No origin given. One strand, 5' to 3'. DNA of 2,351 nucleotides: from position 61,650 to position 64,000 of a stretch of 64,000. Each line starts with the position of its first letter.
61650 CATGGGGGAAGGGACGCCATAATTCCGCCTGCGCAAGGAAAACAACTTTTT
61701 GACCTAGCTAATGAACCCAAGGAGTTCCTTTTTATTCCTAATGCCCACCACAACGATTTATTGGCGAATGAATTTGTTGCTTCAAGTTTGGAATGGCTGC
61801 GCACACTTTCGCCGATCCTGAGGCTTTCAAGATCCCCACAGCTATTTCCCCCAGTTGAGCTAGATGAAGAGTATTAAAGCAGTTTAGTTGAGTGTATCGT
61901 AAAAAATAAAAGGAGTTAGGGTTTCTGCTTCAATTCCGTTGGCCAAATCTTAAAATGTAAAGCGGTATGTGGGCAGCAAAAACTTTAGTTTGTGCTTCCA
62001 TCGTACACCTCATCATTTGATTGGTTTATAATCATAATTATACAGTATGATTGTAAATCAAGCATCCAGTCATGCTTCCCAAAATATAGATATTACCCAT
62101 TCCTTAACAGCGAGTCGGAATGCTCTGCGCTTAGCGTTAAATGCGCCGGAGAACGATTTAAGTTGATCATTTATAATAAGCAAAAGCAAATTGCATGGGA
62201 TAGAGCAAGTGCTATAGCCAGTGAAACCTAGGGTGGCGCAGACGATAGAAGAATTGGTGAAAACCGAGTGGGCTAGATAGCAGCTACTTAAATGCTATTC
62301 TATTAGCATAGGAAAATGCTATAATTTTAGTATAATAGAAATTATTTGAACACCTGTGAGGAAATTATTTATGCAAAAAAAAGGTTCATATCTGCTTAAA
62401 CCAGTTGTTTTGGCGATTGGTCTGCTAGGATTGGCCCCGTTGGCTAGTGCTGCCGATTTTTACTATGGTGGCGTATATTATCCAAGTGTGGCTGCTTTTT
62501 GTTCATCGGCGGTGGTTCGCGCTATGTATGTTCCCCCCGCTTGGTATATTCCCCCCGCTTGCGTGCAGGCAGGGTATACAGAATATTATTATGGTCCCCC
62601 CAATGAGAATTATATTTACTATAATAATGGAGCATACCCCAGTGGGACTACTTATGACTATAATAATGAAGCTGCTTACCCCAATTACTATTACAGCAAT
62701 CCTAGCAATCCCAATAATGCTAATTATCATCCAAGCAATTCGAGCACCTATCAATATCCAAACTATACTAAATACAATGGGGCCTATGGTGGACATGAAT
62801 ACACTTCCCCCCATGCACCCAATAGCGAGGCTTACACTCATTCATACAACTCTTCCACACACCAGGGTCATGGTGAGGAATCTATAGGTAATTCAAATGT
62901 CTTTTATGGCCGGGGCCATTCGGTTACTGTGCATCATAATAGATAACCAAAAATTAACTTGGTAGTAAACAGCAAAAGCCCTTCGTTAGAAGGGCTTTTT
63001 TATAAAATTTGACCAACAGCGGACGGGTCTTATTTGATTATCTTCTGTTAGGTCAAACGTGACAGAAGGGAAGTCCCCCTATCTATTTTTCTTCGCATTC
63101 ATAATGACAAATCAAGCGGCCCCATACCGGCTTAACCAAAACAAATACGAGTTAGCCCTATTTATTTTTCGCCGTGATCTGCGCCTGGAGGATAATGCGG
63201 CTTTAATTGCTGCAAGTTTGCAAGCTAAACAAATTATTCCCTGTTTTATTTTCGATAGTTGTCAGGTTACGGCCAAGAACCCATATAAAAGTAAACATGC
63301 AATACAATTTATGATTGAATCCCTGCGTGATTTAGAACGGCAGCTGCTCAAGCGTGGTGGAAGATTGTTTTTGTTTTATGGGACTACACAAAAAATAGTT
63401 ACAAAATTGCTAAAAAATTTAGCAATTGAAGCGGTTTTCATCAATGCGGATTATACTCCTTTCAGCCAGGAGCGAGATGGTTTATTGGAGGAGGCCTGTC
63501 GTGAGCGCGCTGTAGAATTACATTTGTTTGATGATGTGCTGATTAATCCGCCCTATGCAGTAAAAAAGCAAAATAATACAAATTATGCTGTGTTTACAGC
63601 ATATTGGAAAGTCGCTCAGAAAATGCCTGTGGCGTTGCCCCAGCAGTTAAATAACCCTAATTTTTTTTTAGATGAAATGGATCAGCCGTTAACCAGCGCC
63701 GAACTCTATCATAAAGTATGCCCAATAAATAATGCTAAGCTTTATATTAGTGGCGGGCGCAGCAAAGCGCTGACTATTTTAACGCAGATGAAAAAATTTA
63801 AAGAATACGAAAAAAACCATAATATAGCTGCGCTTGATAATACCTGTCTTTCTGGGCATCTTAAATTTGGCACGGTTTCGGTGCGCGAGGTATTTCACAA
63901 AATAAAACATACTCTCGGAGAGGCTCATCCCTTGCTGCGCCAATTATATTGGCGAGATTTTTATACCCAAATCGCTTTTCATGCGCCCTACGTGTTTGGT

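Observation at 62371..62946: Tyrosine-rich secreted low-complexity protein with His-rich C-terminus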

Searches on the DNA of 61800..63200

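Call 16: search_rna_families(source=window, start=61800, end=63200, threshold=evalue, max_evalue=1)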
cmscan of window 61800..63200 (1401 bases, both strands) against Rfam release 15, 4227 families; matches with E-value up to 1: 1.
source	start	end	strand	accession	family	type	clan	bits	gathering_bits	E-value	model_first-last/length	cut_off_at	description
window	62934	63007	+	RF02076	STnc100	Gene; sRNA;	-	19.4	47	0.13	1-206/206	no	Gammaproteobacterial sRNA STnc100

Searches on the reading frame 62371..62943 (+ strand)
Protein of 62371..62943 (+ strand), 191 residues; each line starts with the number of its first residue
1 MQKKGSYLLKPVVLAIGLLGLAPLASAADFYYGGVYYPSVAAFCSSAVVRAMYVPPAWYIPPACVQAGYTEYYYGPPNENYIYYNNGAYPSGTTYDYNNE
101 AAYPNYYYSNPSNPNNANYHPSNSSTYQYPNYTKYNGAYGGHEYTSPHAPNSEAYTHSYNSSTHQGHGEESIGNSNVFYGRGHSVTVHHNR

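Call 5: search_protein_families(library=pfam, proteins=[window:62371-62943:+], max_evalue=1)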
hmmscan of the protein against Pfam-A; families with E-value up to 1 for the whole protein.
window:62371-62943:+ (191 aa): 0 families

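Call 6: find_homologous_proteins(query=window:62371-62943:+, max_evalue=1)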
Query window:62371-62943:+ (191 aa): 4 proteins with E <= 1 among 56 candidates.
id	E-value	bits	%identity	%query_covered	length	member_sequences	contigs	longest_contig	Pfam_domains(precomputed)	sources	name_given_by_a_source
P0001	1.8e-121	422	100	100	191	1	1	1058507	-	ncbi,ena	-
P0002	2.0e-30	124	51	98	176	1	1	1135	-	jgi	jgi:hypothetical protein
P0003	1.4e-27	115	47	97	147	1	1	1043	-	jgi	jgi:hypothetical protein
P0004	2.6e-24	104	45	97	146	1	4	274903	-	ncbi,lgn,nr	ncbi:MAG TPA: hypothetical protein VHE99_09385 [Gammaproteobacteria bacterium]|nr:hypothetical prote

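Call 8: find_encoding_contigs(protein=P0004, flank=6000, max_places=4)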
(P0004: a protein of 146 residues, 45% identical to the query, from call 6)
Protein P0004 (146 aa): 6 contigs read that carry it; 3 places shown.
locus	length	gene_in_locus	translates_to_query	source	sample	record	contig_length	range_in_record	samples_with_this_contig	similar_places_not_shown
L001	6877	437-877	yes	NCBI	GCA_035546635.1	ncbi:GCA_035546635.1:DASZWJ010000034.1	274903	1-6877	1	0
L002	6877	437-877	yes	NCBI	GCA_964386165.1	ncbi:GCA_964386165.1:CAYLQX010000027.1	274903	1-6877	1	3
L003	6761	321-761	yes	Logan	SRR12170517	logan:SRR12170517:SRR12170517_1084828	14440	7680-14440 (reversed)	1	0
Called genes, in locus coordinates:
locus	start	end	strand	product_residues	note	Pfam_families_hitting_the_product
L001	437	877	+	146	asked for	-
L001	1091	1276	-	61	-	PF01361:Tautomerase, PF14552:Tautomerase_2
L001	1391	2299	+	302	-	PF00126:HTH_1, PF03466:LysR_substrate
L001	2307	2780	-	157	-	-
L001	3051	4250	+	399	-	PF22660:RS_preATP-grasp-like, PF02222:ATP-grasp, PF02786:CPSase_L_D2 (weak), PF07478:Dala_Dala_lig_C, PF21244:PurT_C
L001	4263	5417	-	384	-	-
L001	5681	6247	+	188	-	-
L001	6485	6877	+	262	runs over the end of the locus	PF00512:HisKA, PF13581:HATPase_c_2 (weak), PF02518:HATPase_c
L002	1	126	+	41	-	?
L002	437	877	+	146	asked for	-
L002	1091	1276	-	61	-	PF01361:Tautomerase, PF14552:Tautomerase_2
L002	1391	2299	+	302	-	PF00126:HTH_1, PF03466:LysR_substrate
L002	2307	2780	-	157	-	-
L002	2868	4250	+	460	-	PF22660:RS_preATP-grasp-like, PF02222:ATP-grasp, PF02786:CPSase_L_D2 (weak), PF07478:Dala_Dala_lig_C, PF21244:PurT_C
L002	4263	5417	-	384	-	-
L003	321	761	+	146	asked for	-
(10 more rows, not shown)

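Call 9: find_encoding_contigs(protein=P0001, flank=6000, max_places=3)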
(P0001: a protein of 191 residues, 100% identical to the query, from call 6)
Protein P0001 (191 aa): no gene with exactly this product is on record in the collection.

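Call 10: find_related_loci(query=A1, collection=genome_contigs, flank=8000)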
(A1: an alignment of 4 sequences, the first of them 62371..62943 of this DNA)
Query A1 (191 aa) in genome_contigs; peptide patterns used: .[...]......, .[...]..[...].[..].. (x = any residue, [..] = any of these).
54 stretches matched a pattern, but none encodes a relative of the query by tblastn (E <= 1e-3).

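Call 12: search_protein_families(library=ncbifam, proteins=[window:62371-62943:+, P0002, P0003, P0004], max_evalue=1)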
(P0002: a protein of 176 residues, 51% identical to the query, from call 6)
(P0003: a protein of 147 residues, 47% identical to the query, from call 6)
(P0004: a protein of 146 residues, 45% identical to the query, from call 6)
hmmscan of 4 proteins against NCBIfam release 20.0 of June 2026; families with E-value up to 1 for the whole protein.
window:62371-62943:+ (191 aa): 0 families

P0002 (176 aa): 0 families

P0003 (147 aa): 0 families

P0004 (146 aa): 0 families

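Call 13: list_cluster_members(proteins=[P0001, P0002, P0003, P0004])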
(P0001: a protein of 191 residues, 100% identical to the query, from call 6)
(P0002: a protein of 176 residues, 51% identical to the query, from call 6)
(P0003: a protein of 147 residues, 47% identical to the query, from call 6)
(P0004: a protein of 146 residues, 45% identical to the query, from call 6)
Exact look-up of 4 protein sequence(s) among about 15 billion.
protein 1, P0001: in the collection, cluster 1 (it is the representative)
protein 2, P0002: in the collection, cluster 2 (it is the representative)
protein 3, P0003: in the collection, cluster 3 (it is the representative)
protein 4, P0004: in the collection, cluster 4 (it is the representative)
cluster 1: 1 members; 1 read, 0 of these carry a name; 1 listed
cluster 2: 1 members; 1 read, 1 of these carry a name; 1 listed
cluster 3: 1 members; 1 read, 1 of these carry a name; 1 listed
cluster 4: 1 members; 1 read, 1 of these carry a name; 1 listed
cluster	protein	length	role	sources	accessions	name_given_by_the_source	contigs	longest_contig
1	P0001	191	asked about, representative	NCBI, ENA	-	-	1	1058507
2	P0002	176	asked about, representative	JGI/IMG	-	hypothetical protein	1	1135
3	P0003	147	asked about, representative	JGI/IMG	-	hypothetical protein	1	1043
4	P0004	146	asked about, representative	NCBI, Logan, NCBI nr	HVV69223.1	MAG TPA: hypothetical protein VHE99_09385 [Gammaproteobacteria bacterium] | hypothetical protein [Gammaproteobacteria bacterium]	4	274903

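Call 18: search_protein_representatives(alignment_id=A1)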
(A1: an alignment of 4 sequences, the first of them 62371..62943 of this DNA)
Query: 4 sequences, 175 profile positions. Proteins with E-value up to 0.001 (for the whole library): 2; up to 1e-10: 2; up to 1e-30: 2. The best 2 are listed.
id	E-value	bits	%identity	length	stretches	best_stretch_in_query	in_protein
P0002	1.1e-78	279.7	-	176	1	1-175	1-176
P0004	1.4e-64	233.8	-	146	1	1-174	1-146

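Call 21: find_encoding_contigs(protein=P0002, flank=2000, max_places=3)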
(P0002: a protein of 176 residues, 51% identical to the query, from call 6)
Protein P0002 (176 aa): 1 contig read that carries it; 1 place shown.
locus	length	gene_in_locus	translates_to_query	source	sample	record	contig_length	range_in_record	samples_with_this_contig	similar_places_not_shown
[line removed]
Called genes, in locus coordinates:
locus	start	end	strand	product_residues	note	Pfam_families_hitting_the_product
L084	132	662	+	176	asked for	-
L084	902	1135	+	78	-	?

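Call 22: find_encoding_contigs(protein=P0003, flank=2000, max_places=3)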
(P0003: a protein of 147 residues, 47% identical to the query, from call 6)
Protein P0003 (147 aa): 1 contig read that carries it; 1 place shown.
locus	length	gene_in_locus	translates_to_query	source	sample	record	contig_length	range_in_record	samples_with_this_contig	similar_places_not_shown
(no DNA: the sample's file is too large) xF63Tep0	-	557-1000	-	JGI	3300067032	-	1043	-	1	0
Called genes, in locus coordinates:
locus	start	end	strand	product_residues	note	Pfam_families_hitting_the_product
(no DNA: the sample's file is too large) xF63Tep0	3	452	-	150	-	?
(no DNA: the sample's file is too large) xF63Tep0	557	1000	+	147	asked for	-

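Call 33: predict_structure(alignment_id=A1)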
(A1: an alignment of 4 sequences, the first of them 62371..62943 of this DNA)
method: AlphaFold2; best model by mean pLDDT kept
length: 191 residues; sequences in the alignment: 4
mean_pLDDT: 32.1   pTM: 0.14
mean pLDDT of the five models: 32.1, 31.3, 30.8, 30.5, 28.0
residues with pLDDT >= 90: 0; 70-90: 0; 50-70: 0; < 50: 191
segments of 3 or more residues with pLDDT < 50: 1-191
pLDDT, mean of each block of 10 residues (from residue 1): 40 44 39 36 34 33 32 26 23 24 25 28 26 29 32 31 33 39 34 39
secondary structure, 60 per line:
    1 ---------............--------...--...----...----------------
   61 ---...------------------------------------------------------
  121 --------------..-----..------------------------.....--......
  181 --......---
elements in order: H10-21 E30-32 E35-37 E42-44 E64-66 E168-172 E175-180 E183-188

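Call 35: search_solved_structures(query=A1, max_evalue=10, show_alignments=2)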
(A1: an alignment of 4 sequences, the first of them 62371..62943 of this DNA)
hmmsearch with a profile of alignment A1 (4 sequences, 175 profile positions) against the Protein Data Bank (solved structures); distinct sequences matched with E-value up to 10: 0.

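Call 36: find_related_loci(query=A1, collection=metagenome_contigs, flank=8000)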
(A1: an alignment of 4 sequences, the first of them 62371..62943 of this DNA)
Query A1 (191 aa) in metagenome_contigs; peptide patterns used: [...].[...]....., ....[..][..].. (x = any residue, [..] = any of these).
108 stretches matched a pattern, but none encodes a relative of the query by tblastn (E <= 1e-3).

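Call 37: find_related_loci(query=A1, collection=viral_contigs, flank=5000)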
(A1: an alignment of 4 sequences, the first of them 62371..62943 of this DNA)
Query A1 (191 aa) in viral_contigs; peptide patterns used: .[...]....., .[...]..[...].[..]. (x = any residue, [..] = any of these).
86 stretches matched a pattern, but none encodes a relative of the query by tblastn (E <= 1e-3).

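Call 64: search_protein_families(library=phrogs, proteins=[window:62371-62943:+, P0002, P0004], max_evalue=1)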
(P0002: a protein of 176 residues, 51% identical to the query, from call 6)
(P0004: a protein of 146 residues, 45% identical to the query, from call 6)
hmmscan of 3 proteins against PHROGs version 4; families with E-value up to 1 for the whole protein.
window:62371-62943:+ (191 aa): 0 families

P0002 (176 aa): 0 families

P0004 (146 aa): 0 families

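Call 69: predict_structure(alignment_id=A3)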
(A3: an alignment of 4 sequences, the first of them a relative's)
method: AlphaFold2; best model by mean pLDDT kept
length: 146 residues; sequences in the alignment: 4
mean_pLDDT: 41.8   pTM: 0.28
mean pLDDT of the five models: 41.8, 41.1, 35.9, 34.6, 32.2
residues with pLDDT >= 90: 0; 70-90: 3; 50-70: 33; < 50: 110
segments of 3 or more residues with pLDDT < 50: 1-7, 14-27, 61-146
pLDDT, mean of each block of 10 residues (from residue 1): 47 47 51 68 58 57 35 27 28 33 34 35 37 37 29
secondary structure, 60 per line:
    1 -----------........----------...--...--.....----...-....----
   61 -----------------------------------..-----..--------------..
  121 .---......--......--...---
elements in order: H12-19 E30-32 E35-37 H40-44 H53-56 E125-130 E133-138 E141-143

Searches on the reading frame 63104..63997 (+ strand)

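Call 30: search_protein_families(library=pfam, proteins=[window:63104-63997:+], max_evalue=0.00001)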
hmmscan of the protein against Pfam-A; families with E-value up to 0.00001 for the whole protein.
window:63104-63997:+ (298 aa): 1 family
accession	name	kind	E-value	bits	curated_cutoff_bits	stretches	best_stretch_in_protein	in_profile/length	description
PF00875.24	DNA_photolyase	-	5.1e-40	137.5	26.6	1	19-177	2-159/164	DNA photolyase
